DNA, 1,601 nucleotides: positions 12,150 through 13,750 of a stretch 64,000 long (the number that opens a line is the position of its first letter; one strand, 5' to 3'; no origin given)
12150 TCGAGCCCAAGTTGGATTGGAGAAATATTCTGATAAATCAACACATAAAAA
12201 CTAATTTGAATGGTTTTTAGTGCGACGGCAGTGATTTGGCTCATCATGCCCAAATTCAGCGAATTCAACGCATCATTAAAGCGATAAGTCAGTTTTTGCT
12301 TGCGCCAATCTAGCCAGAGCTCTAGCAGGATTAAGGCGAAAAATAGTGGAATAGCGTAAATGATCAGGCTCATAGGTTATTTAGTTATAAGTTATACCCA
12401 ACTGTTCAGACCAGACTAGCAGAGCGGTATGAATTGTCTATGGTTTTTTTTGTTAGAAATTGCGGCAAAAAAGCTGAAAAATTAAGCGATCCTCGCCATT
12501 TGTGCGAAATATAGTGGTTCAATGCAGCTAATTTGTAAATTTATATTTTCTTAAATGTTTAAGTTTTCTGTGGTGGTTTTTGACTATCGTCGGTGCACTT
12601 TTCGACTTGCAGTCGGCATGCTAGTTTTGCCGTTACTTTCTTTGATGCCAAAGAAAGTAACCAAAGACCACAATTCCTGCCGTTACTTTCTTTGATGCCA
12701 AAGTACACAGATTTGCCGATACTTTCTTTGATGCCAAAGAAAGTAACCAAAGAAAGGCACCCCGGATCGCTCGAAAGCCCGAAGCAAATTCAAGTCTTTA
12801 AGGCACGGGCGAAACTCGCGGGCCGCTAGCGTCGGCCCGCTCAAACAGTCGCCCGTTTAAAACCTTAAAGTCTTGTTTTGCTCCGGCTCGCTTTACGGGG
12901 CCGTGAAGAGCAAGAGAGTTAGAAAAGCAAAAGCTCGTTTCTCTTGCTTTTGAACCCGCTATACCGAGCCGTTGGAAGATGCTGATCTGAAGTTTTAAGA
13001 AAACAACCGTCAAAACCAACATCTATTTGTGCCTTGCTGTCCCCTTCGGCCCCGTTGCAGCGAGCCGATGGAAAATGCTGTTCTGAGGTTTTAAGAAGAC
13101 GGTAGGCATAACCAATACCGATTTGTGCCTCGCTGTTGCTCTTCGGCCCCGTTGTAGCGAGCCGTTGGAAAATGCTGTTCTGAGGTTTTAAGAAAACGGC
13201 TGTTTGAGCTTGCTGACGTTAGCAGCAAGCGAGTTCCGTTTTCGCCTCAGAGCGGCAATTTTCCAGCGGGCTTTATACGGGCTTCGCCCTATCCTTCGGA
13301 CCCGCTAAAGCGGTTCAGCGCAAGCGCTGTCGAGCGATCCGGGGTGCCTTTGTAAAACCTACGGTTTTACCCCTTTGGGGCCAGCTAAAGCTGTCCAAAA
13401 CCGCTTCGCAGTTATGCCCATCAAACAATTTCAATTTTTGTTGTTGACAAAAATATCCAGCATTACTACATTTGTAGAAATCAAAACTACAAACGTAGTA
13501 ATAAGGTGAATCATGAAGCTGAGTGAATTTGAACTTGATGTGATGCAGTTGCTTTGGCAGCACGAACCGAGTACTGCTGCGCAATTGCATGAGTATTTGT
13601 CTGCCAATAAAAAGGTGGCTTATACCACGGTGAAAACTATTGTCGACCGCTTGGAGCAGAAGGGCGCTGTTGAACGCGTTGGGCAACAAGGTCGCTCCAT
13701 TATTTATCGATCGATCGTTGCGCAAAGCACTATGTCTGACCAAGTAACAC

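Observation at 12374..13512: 1.1-kb gene-free, palindrome-saturated region between a sterol-desaturase-family gene and the blaI-like gene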

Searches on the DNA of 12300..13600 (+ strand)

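Call 9: search_rna_families(source=window, start=12300, end=13600, threshold=evalue, max_evalue=10)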
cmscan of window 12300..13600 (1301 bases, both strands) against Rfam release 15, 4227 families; matches with E-value up to 10: 14.
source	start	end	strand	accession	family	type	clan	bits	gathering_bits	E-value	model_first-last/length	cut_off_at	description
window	12672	12757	-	RF03717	mir-3119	Gene; miRNA;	-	24.8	80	0.021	1-85/85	no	mir-3119 microRNA precursor family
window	13422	13483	-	RF03027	RT-6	Gene; sRNA;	-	22.6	46.7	0.03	1-75/75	no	RT-6 RNA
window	12635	12744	-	RF01061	mir-548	Gene; miRNA;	-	22.1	90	0.25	1-84/84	no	mir-548 microRNA precursor family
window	12635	12744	+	RF01061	mir-548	Gene; miRNA;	-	20.5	90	0.68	1-84/84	no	mir-548 microRNA precursor family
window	12639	12703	-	RF00994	mir-1255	Gene; miRNA;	-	19.3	63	0.67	1-67/67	no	mir-1255 microRNA precursor family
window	12674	12751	-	RF03973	mir-5615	Gene; miRNA;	-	18.5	82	1.5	1-61/61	no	mir-5615 microRNA precursor family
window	12635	12705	+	RF00994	mir-1255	Gene; miRNA;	-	18.3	63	1.4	1-67/67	no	mir-1255 microRNA precursor family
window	12672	12757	+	RF03717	mir-3119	Gene; miRNA;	-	17.8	80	2.3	1-85/85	no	mir-3119 microRNA precursor family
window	12643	12699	+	RF00257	mir-194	Gene; miRNA;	-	16.9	52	1.2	1-82/82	no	mir-194 microRNA precursor family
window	12794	12846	-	RF01989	SECIS_3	Cis-reg;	-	16.5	63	2.2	1-59/59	no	Selenocysteine insertion sequence 3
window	13464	13500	-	RF01061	mir-548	Gene; miRNA;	-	16.5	90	7.6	1-84/84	no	mir-548 microRNA precursor family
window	12646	12700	+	RF01298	snoU25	Gene; snRNA; snoRNA; CD-box;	-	16.2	50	3.9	1-69/69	no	Small nucleolar RNA U25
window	13266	13330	+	RF03086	chrB-b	Cis-reg;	-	15.7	36.5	2.1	1-49/49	no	chrB-b RNA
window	12678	12753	+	RF03973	mir-5615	Gene; miRNA;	-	15.7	82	8.7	1-61/61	no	mir-5615 microRNA precursor family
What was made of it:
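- On Any Rfam 15 RNA family: The best hit inside 12300-13600 is 24.8 bits to a microRNA model whose threshold is 80 (call 9).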

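Call 22: search_dna_similar(query=window:12600-13430:+, collection=plasmids, mode=distant, max_rows=30)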
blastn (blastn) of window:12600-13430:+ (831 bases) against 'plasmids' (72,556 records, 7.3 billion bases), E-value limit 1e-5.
No match.

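Call 23: search_dna_similar(query=window:12600-13430:+, collection=phages, mode=distant, max_rows=20)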
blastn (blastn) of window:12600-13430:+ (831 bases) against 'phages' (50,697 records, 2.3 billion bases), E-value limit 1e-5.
No match.
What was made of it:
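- Tried and rejected: blastn of 12600-13430 against plasmids and phages gave no match (calls 22, 23).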

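Call 57: build_rna_model(alignment_id=A2, structure=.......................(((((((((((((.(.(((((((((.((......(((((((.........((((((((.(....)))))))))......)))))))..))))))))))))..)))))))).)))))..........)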
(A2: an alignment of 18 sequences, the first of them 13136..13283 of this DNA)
Model R1 built from alignment A2 (18 sequences, 149 columns); structure: as given.
model positions 148; base pairs 41; branch points 0; effective number of sequences 1.71; information 0.59 bits per position. Calibrated on 0.2 Mb of random sequence (short: E-values are rough).
structure used (alignment columns):
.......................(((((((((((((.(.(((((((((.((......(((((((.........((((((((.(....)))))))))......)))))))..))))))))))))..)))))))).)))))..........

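Call 58: search_with_rna_model(model_id=R1, sources=[window, L001, L002, L003, L006, L010, L029, L030, L031, L032, L033, L035, L036, L037, L038, L039, L040, L041, L042, L043, L044, L045, L046, L048, L049, L050, L051, L053, L054, L055, L056, L059, L061, L062, L063, L065, L066, L067, L068], max_evalue=0.01, make_alignment=true)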
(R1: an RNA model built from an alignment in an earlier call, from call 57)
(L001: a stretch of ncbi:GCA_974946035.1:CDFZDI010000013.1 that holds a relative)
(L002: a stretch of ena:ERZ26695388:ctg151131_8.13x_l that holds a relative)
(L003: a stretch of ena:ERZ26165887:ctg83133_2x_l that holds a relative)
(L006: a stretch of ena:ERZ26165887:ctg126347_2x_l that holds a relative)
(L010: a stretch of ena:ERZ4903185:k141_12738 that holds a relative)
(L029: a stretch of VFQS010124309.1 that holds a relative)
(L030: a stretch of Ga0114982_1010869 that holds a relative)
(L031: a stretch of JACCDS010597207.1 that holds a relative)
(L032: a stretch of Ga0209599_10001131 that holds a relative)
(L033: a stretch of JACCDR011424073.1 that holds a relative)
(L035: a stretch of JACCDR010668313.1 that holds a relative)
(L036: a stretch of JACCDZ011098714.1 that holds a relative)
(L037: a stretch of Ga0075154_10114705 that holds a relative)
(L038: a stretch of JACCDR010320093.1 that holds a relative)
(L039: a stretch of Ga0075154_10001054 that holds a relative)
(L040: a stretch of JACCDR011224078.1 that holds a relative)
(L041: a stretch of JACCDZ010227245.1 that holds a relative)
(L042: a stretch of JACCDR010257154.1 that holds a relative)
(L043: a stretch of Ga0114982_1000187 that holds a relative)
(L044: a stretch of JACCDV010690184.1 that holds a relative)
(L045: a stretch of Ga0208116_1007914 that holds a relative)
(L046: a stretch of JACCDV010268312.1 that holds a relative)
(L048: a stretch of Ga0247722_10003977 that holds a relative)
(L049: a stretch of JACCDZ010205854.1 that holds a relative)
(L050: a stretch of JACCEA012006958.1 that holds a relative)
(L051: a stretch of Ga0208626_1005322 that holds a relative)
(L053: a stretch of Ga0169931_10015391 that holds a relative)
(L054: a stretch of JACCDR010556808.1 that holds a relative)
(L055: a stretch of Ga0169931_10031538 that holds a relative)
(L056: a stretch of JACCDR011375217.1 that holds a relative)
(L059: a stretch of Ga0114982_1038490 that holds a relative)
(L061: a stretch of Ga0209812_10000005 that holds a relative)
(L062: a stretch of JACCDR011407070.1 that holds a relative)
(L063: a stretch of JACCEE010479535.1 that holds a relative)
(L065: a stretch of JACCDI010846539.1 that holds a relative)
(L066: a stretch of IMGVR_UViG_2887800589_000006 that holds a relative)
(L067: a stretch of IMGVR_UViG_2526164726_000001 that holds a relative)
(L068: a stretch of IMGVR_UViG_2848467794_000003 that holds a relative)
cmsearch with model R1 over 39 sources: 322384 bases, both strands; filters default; matches with E-value up to 0.01: 44.
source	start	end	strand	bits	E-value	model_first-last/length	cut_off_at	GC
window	13136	13283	+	156.9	2.1e-41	1-148/148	no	0.52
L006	5600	5747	+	156.9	2.1e-41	1-148/148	no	0.52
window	12765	12912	-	156.7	2.4e-41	1-148/148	no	0.56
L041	173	320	+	156.1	3.6e-41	1-148/148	no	0.53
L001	5128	5275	-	155.2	6.2e-41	1-148/148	no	0.55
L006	5325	5472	-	153.2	2.4e-40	1-148/148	no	0.55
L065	6222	6369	-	152.5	3.6e-40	1-148/148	no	0.52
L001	5631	5778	+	150.8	1.1e-39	1-148/148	no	0.53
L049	491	638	-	150.7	1.2e-39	1-148/148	no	0.57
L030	2501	2649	-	148.3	5.4e-39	1-148/148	no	0.5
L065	6399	6546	+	147.7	7.9e-39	1-148/148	no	0.54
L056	4700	4846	-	146.3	2e-38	1-148/148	no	0.54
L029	578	724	+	144.9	4.9e-38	1-148/148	no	0.57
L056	4913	5059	+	144.4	6.9e-38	1-148/148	no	0.54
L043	3459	3607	+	142.7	2e-37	1-148/148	no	0.53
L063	4806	4952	+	142.3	2.6e-37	1-148/148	no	0.58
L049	889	1036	+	142.3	2.6e-37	1-148/148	no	0.54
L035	2043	2189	+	142.2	2.8e-37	1-148/148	no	0.56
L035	1830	1977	-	135.6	2e-35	1-148/148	no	0.49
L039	5580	5727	+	135.5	2.2e-35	1-148/148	no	0.56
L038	28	175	+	133.4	8.6e-35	1-148/148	no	0.49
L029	365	512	-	132.5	1.5e-34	1-148/148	no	0.49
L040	1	134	+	132.1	1.9e-34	14-148/148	5'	0.57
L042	2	127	+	131.5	2.8e-34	22-148/148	no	0.57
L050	9834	9981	+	117.2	3.1e-30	1-148/148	no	0.55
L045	1446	1605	-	108.3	9.8e-28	1-148/148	no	0.57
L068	1241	1386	-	103.2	2.7e-26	1-148/148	no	0.65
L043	1586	1745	-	101.5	7.8e-26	1-148/148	no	0.51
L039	5370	5529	-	99.1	3.7e-25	1-148/148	no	0.56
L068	4223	4370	+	81.5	3.3e-20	1-148/148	no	0.63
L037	343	504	-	78.3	2.6e-19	1-148/148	no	0.47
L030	29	144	-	77.9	3.4e-19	1-148/148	no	0.48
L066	1255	1390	-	77.7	3.8e-19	11-148/148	no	0.65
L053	1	91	+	73.7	5.4e-18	58-148/148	5'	0.53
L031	171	356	+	71.9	1.7e-17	1-148/148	no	0.58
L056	14726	14814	-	60.7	2.3e-14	60-148/148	5'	0.55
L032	12154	12326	-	58.6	9.2e-14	1-148/148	no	0.55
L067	196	255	+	48.3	7.1e-11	51-110/148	no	0.53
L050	6054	6190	-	35.7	2.5e-07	1-148/148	no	0.53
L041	1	143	-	28.9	2.1e-05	1-107/148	3'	0.45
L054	1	63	+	27.6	4.8e-05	86-148/148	5'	0.51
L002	5599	5687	+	25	0.00026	1-148/148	no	0.6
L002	5426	5567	-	24.4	0.00037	1-148/148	no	0.51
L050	6045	6181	+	22.7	0.0012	1-148/148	no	0.52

Alignment A4: 44 matches aligned to the model, 248 columns, each read 5' to 3' on its own strand. Consensus structure (alignment columns), stored with it:
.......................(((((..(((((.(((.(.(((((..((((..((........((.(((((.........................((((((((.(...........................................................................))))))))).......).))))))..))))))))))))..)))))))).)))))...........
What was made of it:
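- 13136..13283 (+): Right rod: a 148-nt extended hairpin of the same family as the left rod but with different stem sequences. cmsearch 156.9 bits (call 58).
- On REP/BIME/REPIN (RAYT-associated): All 9 close rod pairs are (-,+), with 5' ends inward (call 58).
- All 9 close rod pairs are in (-,+) orientation (call 58). Pairs are always divergent, which would suit a shared central promoter region (call 58).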

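Call 64: search_with_rna_model(model_id=R1, sources=[L069, L070, L071, L072, L068, L066, L067], max_evalue=1, show_alignments=3)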
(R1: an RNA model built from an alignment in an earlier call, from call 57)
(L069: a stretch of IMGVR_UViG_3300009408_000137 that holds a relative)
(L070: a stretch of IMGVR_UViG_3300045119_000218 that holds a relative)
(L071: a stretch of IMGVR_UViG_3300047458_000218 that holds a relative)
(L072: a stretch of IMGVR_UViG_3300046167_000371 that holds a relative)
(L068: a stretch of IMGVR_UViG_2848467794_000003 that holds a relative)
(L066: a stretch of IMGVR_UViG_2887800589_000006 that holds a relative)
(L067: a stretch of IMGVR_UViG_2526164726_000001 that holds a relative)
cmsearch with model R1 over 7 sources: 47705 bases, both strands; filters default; matches with E-value up to 1: 5.
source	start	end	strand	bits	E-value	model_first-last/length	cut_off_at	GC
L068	1241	1386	-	103.2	3.9e-27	1-148/148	no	0.65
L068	4223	4370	+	81.5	4.9e-21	1-148/148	no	0.63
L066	1255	1390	-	77.7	5.6e-20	11-148/148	no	0.65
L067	196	255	+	48.3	1e-11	51-110/148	no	0.53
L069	787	819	-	13.3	0.077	69-101/148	no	0.55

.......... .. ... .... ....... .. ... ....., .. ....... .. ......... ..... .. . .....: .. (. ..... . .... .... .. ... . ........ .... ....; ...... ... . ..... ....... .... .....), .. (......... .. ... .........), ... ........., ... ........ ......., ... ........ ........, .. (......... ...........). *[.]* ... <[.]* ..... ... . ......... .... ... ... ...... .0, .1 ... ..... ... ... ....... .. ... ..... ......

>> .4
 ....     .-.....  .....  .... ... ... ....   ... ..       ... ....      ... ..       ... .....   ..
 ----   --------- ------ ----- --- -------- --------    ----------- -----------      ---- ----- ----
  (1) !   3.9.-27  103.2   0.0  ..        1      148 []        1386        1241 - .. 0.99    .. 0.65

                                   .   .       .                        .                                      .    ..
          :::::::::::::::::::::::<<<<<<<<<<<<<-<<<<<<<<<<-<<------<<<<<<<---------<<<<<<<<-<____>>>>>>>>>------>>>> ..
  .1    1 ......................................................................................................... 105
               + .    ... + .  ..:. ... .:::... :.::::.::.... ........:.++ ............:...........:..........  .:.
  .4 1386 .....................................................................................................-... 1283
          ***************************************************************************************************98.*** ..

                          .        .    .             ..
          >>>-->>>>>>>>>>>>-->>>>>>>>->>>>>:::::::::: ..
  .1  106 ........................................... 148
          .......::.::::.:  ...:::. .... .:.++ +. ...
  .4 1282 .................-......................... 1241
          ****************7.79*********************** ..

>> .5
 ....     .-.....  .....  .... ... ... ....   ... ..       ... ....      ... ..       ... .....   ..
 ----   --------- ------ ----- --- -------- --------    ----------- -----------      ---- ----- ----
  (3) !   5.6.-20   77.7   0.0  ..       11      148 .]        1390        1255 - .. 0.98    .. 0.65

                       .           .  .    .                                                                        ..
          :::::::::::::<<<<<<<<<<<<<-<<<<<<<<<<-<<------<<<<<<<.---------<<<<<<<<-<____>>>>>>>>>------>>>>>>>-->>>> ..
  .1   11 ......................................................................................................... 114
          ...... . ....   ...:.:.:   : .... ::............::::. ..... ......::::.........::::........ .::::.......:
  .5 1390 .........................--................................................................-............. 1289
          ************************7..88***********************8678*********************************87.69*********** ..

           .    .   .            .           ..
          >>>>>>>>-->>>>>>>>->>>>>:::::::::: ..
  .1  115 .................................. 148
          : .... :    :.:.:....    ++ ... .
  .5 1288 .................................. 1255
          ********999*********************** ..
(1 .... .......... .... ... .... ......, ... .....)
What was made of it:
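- There are 44 cmsearch hits, including diverged copies in IMG/VR contigs L066-L068 at 48-103 bits (calls 58, 64). The two arms of L068 are near-identical (call 64).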
